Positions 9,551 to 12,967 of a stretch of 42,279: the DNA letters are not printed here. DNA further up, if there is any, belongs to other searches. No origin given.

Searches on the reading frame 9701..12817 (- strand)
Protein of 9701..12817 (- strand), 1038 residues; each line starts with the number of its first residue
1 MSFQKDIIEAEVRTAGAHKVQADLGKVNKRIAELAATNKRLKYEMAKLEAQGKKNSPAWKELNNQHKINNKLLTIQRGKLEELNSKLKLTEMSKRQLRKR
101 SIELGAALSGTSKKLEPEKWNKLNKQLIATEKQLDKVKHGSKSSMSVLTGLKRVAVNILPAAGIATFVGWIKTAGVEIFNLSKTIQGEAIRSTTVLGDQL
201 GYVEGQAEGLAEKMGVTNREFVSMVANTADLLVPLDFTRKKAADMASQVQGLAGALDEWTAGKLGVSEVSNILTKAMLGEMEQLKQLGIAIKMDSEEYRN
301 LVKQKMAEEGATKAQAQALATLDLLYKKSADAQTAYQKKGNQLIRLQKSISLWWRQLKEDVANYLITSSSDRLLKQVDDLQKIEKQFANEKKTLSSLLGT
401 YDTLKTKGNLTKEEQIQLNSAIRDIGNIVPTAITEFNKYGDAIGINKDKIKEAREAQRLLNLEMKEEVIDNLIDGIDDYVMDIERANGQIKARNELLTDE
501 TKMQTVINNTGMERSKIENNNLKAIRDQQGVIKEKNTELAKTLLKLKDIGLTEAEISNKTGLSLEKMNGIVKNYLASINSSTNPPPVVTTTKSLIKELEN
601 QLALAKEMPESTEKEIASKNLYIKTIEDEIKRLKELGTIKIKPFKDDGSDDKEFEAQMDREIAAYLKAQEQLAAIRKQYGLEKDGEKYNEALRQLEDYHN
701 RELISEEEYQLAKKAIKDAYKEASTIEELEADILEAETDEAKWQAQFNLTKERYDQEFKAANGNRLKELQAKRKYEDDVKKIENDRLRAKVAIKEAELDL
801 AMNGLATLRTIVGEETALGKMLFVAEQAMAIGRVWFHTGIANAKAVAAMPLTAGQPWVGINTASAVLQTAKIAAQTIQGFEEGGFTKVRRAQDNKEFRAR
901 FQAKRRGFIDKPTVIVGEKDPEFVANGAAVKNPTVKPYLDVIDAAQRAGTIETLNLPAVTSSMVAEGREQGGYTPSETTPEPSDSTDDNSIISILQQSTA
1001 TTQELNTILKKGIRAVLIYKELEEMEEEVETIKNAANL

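Call 40: search_protein_families(library=phrogs, proteins=[window:9701-12817:-], max_evalue=0.001)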
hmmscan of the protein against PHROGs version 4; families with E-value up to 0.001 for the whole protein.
window:9701-12817:- (1038 aa): 2 families
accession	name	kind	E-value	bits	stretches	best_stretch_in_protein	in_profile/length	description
phrog_4211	-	tail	2.5e-07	29.1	1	378-543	1050-1209/2625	tail length tape measure protein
phrog_3336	-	tail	0.00045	19.9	1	593-914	708-990/1051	tail length tape measure protein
